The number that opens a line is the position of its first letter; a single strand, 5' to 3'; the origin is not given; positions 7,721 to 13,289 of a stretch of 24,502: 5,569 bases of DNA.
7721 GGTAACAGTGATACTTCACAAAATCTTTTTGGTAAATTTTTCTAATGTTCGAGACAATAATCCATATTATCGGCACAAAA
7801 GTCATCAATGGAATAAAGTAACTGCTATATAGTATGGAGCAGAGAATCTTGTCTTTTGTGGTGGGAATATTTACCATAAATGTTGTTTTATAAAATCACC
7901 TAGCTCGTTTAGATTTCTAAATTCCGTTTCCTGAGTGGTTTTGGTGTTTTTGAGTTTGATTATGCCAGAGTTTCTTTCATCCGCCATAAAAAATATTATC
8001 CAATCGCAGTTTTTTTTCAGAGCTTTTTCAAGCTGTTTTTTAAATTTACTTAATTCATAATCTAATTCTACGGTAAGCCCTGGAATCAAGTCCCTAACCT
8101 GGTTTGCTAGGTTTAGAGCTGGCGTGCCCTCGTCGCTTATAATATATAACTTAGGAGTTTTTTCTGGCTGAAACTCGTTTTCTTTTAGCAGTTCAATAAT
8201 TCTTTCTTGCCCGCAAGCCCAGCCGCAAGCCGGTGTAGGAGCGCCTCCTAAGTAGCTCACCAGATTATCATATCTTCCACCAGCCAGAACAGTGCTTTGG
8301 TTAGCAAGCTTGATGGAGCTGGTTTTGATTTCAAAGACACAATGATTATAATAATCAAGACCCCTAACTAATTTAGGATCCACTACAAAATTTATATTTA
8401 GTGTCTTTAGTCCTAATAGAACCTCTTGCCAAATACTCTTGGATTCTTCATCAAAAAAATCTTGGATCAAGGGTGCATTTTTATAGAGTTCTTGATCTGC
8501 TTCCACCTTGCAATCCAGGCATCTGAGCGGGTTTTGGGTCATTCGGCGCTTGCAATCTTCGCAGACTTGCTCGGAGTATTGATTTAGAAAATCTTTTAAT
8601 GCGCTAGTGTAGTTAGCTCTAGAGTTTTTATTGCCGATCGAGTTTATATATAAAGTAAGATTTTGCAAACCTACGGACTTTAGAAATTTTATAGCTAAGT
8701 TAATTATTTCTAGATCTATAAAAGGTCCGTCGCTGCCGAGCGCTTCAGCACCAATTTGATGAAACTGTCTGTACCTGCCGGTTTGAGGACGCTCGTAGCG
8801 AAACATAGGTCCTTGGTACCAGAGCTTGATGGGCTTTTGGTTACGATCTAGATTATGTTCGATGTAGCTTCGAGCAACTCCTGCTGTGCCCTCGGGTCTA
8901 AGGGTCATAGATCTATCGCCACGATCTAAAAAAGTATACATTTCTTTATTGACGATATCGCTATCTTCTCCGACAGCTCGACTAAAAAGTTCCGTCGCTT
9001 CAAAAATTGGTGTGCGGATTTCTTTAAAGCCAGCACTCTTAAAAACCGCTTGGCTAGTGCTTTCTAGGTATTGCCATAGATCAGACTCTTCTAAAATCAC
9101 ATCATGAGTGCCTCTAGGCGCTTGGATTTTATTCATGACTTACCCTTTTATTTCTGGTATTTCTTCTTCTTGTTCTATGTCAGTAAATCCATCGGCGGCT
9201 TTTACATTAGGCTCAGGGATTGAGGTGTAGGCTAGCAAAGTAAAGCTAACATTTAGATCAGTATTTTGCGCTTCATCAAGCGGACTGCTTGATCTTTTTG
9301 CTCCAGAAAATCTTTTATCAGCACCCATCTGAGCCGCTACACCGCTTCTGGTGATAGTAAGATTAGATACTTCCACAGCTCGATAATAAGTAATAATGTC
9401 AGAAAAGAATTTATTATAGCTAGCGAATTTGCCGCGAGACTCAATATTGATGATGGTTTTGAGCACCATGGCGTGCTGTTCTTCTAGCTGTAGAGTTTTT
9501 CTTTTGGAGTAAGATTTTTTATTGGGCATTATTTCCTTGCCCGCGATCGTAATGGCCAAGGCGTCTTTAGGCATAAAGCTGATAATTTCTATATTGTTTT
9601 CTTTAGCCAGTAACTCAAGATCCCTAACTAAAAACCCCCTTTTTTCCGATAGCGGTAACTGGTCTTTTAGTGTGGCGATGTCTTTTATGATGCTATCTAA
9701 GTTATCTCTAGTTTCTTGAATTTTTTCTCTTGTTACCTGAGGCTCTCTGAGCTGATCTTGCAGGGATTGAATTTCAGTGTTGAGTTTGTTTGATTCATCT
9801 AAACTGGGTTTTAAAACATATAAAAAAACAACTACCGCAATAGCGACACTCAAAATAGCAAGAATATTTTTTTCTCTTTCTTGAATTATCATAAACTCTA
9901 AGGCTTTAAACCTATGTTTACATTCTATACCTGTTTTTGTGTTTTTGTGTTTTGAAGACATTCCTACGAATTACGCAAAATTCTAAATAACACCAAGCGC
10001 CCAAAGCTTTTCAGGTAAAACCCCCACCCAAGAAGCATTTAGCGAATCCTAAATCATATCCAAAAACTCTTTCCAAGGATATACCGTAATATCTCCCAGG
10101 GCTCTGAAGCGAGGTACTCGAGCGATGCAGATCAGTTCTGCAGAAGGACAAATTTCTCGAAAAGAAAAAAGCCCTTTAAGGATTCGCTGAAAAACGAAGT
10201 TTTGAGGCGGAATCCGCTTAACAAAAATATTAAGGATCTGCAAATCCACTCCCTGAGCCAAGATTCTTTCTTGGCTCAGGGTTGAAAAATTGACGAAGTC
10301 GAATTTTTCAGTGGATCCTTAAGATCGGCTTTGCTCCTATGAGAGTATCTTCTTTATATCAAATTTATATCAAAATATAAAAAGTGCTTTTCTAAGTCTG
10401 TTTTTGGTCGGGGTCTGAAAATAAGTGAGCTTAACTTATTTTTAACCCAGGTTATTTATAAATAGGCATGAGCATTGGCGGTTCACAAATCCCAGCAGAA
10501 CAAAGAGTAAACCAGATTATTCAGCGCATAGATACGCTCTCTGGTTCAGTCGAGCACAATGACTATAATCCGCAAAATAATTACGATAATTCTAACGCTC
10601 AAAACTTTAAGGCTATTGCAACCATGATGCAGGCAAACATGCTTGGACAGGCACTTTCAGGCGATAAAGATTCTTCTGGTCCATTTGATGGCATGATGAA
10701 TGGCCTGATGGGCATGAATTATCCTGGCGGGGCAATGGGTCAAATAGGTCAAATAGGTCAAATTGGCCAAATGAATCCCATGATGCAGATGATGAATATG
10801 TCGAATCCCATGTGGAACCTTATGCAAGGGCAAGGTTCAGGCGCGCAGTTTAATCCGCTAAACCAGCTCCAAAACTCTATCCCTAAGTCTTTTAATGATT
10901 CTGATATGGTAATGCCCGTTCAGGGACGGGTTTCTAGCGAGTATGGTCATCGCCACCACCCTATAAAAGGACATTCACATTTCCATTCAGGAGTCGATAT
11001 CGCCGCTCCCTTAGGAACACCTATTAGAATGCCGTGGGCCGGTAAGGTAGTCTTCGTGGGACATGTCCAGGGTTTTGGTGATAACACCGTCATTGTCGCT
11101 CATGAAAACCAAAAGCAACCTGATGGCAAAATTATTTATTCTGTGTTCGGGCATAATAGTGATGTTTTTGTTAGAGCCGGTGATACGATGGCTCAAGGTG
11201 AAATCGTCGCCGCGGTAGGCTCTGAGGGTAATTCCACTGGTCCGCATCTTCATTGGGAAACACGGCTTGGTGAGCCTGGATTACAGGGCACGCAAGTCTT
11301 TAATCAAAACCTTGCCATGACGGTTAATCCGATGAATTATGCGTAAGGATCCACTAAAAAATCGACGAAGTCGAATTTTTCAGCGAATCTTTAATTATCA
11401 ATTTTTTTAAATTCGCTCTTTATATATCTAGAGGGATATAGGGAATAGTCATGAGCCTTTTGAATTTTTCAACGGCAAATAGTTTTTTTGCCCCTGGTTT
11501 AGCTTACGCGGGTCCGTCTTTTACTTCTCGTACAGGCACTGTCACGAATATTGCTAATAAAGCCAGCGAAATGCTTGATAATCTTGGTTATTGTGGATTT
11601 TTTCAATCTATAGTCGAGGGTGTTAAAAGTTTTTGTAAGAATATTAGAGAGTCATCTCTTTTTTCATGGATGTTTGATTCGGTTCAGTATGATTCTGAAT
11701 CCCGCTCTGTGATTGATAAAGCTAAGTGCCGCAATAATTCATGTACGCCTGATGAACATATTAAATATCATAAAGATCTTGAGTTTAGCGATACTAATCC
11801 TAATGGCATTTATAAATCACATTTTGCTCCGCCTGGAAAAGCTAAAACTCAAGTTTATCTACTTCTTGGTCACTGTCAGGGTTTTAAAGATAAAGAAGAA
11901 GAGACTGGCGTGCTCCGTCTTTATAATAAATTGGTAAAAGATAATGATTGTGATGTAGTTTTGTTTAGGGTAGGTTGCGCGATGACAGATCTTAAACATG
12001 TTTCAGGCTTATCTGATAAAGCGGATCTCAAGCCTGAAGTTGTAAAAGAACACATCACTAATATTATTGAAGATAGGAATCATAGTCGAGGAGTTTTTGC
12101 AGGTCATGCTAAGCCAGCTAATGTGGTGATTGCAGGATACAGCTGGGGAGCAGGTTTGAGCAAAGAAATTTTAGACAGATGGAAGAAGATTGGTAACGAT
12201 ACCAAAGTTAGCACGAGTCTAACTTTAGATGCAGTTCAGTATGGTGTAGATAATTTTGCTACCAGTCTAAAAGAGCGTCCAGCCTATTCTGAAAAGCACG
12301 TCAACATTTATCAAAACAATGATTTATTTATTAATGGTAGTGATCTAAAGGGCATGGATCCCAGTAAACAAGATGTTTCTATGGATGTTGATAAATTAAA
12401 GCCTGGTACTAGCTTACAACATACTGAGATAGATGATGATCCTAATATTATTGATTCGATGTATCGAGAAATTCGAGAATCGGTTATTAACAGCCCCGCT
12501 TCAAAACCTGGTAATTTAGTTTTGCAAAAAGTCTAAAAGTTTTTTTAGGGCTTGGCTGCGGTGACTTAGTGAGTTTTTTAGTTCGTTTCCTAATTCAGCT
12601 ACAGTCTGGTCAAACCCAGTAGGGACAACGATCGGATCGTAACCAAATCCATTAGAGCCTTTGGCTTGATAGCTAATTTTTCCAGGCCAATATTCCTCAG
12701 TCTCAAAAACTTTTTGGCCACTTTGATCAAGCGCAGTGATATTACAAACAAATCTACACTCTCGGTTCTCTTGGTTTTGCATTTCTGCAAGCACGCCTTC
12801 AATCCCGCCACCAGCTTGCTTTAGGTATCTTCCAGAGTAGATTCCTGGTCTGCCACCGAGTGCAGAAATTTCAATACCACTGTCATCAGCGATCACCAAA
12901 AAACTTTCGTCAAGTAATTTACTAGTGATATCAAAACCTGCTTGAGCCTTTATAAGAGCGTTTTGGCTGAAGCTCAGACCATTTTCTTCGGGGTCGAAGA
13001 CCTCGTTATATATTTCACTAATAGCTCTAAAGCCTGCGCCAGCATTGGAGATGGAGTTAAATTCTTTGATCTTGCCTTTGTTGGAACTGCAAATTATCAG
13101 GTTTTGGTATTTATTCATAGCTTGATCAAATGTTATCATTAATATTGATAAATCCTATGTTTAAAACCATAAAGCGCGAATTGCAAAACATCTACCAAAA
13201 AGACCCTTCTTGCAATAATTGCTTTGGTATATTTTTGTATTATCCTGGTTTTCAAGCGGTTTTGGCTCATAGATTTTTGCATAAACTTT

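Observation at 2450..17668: Recurrent TTAAC-N6-TTAA (CtrA-box-like) motif defining a candidate flagellar regulon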

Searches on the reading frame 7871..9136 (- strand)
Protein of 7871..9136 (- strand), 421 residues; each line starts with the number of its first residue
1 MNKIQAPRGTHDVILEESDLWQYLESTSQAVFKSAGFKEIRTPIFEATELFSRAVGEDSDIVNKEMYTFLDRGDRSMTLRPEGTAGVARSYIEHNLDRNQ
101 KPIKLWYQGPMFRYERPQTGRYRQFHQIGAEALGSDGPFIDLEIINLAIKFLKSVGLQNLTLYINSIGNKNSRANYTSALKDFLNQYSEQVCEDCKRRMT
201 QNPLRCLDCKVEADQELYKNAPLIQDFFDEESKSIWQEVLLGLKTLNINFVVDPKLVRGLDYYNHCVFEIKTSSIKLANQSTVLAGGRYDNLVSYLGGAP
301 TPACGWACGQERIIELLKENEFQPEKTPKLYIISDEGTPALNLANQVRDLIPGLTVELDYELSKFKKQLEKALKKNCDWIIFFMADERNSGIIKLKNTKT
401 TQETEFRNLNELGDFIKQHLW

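Call 9: search_protein_families(library=pfam, proteins=[window:7871-9136:-])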
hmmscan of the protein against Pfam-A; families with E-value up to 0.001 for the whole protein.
window:7871-9136:- (421 aa): 3 families
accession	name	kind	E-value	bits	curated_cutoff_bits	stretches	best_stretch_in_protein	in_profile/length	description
PF13393.11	tRNA-synt_His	-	1.7e-44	152.7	25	1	9-311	1-306/308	Histidyl-tRNA synthetase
PF00587.30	tRNA-synt_2b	-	1.3e-15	58.4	29.3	1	67-298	1-147/179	tRNA synthetase class II core domain (G, H, P, S and T)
PF01409.25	tRNA-synt_2d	-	6.8e-05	22.9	19.8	1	25-144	23-144/246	tRNA synthetases class II core domain (F)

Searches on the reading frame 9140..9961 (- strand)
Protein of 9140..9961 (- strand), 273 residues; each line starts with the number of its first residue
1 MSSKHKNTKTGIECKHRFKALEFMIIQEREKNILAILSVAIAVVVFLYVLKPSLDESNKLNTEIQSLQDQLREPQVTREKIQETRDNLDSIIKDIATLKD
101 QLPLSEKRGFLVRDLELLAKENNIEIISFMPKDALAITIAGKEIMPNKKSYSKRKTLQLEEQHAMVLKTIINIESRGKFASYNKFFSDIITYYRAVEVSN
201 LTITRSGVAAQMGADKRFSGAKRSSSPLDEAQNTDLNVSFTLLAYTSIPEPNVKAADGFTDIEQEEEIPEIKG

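Call 9: search_protein_families(library=pfam, proteins=[window:9140-9961:-])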
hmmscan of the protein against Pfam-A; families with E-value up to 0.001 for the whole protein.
window:9140-9961:- (273 aa): 2 families
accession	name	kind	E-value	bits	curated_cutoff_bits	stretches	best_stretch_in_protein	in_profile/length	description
PF04350.18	PilO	-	1.6e-08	35.2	22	1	59-134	3-78/145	Pilus assembly protein, PilO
PF04612.17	T2SSM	-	2.6e-05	24.9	27.8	1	26-85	11-71/160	Type II secretion system (T2SS), protein M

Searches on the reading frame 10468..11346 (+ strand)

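Call 9: search_protein_families(library=pfam, proteins=[window:10468-11346:+])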
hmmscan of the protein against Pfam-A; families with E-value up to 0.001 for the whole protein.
window:10468-11346:+ (292 aa): 1 family
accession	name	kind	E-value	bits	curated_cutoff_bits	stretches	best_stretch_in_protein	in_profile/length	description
PF01551.29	Peptidase_M23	-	1.1e-23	83.7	28.7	1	172-267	2-89/96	Peptidase family M23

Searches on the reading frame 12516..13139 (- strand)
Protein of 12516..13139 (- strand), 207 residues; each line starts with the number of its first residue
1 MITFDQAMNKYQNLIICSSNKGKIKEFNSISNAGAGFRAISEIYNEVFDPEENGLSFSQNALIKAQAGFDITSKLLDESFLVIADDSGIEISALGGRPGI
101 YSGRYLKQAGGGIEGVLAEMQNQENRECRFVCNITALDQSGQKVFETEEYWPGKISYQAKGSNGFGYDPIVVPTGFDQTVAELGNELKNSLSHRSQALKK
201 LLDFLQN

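Call 9: search_protein_families(library=pfam, proteins=[window:12516-13139:-])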
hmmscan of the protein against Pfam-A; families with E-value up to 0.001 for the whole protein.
window:12516-13139:- (207 aa): 1 family
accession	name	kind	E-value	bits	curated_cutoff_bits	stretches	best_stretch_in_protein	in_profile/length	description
PF01725.21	Ham1p_like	-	7.4e-51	173.1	22.5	1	14-203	1-185/186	Ham1 family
